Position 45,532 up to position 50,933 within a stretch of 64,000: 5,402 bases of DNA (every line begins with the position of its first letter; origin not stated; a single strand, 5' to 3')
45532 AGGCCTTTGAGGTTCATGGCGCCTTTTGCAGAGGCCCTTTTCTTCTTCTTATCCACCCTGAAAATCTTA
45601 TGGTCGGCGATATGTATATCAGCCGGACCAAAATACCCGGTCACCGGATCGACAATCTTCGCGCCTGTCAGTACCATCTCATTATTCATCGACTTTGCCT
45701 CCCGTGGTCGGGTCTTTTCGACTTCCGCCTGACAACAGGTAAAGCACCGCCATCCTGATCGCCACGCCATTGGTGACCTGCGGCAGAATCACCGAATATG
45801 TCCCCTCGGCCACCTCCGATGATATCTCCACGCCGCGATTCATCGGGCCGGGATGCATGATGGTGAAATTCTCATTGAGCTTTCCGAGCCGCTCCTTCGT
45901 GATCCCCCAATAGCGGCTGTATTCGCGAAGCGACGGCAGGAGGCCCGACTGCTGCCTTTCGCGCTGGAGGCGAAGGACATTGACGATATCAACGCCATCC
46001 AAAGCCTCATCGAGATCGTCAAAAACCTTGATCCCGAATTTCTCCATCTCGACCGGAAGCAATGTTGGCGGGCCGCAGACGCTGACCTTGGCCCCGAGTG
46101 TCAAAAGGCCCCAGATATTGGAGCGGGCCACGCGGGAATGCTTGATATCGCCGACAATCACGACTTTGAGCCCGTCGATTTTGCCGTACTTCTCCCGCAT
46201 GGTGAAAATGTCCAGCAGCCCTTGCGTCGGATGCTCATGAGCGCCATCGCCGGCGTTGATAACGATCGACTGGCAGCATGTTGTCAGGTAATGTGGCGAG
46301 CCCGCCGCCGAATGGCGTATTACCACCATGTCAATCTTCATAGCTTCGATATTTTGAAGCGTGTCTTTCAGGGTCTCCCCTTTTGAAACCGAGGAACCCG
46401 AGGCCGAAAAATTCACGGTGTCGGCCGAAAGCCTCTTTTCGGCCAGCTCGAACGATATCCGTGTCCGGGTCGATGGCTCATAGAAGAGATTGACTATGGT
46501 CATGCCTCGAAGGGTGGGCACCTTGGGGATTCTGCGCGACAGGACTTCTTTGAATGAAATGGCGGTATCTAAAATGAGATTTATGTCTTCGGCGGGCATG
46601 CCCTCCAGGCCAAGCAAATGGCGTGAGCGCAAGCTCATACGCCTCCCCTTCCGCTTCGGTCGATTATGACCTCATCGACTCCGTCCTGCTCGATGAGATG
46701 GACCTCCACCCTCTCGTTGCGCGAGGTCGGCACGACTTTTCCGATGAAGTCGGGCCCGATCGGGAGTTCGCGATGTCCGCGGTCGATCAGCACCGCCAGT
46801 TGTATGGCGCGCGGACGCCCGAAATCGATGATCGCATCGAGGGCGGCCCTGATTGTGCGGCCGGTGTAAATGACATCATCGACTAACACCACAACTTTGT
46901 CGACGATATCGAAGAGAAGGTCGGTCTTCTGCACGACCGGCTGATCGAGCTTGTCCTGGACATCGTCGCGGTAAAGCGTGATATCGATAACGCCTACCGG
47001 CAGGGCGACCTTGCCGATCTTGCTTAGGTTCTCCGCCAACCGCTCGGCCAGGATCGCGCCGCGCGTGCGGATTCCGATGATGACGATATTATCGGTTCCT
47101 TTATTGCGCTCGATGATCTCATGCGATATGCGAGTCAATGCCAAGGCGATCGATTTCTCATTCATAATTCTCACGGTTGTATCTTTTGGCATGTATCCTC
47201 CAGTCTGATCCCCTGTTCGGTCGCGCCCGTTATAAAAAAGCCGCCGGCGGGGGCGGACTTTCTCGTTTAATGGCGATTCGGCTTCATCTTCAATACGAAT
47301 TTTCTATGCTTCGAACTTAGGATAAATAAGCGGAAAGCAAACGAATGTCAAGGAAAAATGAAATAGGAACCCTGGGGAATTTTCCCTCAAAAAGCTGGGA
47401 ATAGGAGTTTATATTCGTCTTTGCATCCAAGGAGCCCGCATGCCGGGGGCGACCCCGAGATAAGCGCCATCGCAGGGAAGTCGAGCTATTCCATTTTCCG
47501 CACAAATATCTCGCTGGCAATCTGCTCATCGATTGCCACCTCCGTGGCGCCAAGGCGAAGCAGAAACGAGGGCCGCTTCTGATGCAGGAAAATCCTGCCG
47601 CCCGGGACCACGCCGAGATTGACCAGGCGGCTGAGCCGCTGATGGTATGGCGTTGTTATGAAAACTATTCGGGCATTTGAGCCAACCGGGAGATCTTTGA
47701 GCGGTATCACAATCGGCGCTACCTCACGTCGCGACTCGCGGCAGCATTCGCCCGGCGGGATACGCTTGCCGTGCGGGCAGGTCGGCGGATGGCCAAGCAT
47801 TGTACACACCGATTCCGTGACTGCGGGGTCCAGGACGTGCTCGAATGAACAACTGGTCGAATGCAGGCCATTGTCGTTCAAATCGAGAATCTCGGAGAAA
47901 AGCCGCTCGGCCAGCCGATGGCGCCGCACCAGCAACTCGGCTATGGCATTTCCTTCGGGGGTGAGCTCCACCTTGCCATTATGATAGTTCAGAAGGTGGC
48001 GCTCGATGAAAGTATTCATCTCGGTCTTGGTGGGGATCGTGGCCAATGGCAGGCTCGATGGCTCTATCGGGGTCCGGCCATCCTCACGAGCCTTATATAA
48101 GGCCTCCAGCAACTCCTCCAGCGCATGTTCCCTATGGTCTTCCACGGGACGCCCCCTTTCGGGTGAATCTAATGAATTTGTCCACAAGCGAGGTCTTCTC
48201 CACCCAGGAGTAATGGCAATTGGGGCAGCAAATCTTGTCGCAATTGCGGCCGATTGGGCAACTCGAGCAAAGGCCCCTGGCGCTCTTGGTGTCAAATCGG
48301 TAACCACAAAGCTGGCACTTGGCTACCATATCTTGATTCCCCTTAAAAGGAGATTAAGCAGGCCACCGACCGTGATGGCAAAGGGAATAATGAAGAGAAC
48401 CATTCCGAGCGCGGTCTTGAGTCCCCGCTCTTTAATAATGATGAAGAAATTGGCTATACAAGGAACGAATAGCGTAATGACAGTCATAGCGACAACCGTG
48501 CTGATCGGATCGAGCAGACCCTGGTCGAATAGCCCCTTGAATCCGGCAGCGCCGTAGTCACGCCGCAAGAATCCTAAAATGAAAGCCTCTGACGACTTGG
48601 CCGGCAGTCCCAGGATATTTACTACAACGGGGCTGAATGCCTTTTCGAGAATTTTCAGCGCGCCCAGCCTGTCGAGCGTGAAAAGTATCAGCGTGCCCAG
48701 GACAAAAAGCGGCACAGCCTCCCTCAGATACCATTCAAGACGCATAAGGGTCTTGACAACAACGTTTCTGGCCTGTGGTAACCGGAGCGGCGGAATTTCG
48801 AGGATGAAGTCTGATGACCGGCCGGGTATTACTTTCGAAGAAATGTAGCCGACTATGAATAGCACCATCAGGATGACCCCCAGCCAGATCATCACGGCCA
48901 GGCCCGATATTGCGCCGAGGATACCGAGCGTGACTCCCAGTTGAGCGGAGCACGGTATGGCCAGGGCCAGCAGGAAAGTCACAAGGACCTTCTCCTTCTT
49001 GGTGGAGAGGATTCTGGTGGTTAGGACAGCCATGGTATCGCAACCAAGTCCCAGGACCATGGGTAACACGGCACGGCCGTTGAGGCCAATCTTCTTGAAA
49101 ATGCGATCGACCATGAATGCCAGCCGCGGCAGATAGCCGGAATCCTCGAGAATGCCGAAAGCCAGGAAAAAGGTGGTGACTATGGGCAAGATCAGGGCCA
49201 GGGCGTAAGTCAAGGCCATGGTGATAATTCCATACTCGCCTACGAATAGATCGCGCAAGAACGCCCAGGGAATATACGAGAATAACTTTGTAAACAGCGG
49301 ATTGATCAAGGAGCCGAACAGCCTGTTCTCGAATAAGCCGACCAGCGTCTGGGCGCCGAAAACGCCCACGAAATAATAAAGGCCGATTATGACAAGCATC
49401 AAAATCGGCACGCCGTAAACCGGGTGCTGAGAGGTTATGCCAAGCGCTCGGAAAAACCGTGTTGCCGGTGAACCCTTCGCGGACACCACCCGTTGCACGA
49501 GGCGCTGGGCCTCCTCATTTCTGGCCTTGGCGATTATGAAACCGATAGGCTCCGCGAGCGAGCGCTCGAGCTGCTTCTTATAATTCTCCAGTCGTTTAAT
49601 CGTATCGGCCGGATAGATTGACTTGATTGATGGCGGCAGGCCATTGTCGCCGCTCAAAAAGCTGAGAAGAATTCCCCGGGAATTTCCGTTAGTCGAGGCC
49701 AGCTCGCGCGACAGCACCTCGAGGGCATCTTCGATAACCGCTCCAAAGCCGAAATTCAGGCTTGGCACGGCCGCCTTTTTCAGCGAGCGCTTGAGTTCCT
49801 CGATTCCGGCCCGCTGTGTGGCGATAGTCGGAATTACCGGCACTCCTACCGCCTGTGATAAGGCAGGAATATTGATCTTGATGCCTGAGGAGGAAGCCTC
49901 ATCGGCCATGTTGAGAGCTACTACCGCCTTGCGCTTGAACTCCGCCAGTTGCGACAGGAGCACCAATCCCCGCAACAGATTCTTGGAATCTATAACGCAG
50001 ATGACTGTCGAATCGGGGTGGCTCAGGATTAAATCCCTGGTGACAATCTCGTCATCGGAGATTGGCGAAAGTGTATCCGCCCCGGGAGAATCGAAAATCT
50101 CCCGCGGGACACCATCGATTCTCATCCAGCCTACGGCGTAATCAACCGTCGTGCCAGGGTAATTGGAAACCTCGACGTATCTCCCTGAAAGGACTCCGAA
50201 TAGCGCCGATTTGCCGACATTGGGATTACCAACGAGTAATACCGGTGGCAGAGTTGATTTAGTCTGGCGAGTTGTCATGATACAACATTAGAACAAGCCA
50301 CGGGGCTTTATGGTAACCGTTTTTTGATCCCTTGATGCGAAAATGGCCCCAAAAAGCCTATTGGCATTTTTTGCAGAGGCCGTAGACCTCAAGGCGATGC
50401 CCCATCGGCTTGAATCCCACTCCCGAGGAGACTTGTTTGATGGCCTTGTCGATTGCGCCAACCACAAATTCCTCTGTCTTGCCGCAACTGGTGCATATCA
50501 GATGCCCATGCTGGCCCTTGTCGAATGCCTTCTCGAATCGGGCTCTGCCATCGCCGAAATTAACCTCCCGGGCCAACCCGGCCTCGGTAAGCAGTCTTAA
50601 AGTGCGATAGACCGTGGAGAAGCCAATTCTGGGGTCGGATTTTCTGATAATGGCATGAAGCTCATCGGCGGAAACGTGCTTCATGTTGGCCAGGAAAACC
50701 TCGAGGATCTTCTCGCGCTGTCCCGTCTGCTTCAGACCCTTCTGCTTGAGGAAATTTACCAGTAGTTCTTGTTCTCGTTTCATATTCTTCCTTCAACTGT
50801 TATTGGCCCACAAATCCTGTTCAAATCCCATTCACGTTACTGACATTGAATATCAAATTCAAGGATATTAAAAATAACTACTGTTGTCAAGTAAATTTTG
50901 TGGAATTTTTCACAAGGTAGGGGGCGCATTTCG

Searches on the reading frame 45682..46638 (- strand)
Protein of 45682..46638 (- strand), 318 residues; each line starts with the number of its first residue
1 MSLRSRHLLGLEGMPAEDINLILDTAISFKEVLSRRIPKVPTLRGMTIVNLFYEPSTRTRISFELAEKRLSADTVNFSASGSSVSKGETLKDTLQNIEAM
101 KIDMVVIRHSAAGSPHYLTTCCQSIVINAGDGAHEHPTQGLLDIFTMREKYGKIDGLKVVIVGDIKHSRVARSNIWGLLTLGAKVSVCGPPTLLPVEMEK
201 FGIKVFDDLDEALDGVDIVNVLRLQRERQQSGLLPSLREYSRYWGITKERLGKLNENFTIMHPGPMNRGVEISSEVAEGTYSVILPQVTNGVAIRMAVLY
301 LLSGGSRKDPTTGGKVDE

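Call 12: search_protein_families(library=pfam, proteins=[window:45682-46638:-])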
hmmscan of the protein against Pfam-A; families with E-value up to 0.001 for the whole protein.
window:45682-46638:- (318 aa): 2 families
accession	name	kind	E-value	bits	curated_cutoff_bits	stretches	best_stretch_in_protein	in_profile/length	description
PF02729.26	OTCace_N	-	5.4e-43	147.1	29.9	1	6-149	1-148/148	Aspartate/ornithine carbamoyltransferase, carbamoyl-P binding domain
PF00185.30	OTCace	-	4.7e-26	92.2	29.4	1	155-302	1-157/157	Aspartate/ornithine carbamoyltransferase, Asp/Orn binding domain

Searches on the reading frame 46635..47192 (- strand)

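Call 12: search_protein_families(library=pfam, proteins=[window:46635-47192:-])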
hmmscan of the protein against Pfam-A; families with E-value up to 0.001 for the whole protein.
window:46635-47192:- (185 aa): 2 families
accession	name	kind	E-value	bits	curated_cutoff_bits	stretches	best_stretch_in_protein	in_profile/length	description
PF00156.33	Pribosyltran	-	3.9e-22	78.7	26.3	1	11-145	7-133/158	Phosphoribosyl transferase domain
PF14681.12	UPRTase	-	0.00015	21.8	27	1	67-136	92-159/206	Uracil phosphoribosyltransferase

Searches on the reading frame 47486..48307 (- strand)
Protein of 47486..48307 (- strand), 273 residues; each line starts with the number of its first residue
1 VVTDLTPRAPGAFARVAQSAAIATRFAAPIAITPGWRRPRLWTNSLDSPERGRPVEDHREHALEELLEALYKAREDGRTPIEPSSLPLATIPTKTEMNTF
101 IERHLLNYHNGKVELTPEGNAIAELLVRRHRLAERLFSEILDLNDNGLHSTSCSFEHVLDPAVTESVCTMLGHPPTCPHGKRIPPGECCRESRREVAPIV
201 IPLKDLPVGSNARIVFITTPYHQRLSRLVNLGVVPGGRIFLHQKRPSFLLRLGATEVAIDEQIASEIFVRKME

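Call 12: search_protein_families(library=pfam, proteins=[window:47486-48307:-])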
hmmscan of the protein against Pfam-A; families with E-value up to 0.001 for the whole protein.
window:47486-48307:- (273 aa): 2 families
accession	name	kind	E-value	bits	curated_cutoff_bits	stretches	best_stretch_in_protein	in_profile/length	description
PF02742.21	Fe_dep_repr_C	-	2.7e-22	79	27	1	116-184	1-69/70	Iron dependent repressor, metal binding and dimerisation domain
PF04023.20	FeoA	-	2.9e-11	43.7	23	1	201-270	1-73/74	FeoA domain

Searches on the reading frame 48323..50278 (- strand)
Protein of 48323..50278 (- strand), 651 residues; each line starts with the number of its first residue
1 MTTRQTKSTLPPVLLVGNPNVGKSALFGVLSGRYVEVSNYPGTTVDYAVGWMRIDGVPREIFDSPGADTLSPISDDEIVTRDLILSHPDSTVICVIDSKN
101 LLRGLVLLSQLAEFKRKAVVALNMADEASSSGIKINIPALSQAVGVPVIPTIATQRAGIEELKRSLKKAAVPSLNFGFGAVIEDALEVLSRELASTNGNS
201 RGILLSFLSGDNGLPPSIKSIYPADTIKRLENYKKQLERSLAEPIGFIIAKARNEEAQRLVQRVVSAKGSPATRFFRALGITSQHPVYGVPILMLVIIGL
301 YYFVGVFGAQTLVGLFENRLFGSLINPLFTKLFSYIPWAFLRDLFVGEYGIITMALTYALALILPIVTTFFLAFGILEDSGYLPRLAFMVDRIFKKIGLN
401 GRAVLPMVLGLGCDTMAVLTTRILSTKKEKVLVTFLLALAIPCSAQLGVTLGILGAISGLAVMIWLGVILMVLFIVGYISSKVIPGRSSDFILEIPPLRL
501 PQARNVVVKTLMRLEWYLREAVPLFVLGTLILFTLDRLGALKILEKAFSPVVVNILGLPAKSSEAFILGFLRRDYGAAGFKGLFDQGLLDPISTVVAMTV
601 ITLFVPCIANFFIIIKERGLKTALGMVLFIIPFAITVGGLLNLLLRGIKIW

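Call 57: search_protein_families(library=pfam, proteins=[window:48323-50278:-], max_evalue=0.00001)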
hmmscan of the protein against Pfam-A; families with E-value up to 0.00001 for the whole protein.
window:48323-50278:- (651 aa): 5 families
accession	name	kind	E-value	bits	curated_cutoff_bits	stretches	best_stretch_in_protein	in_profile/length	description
PF02421.24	FeoB_N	-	1e-46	158.7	27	1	13-165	3-155/156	Ferrous iron transport protein B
PF07670.19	Gate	-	5e-28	98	29.6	2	363-456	4-103/104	Nucleoside recognition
PF01926.29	MMR_HSR1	-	5.3e-14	52.7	21.9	1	13-123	2-112/113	50S ribosome-binding GTPase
PF07664.17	FeoB_C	-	2.8e-12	46.6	26.6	1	462-513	1-54/54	Ferrous iron transport protein B C terminus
PF17910.6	FeoB_Cyto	-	8.9e-08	32.9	23.4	1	178-265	1-89/90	FeoB cytosolic helical domain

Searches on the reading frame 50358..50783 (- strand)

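Call 57: search_protein_families(library=pfam, proteins=[window:50358-50783:-], max_evalue=0.00001)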
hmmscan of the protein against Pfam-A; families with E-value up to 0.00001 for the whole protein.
window:50358-50783:- (141 aa): 1 family
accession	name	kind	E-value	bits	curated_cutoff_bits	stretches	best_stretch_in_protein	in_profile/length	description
PF01475.25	FUR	-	1.5e-34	119.2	23.1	1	15-134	2-121/121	Ferric uptake regulator family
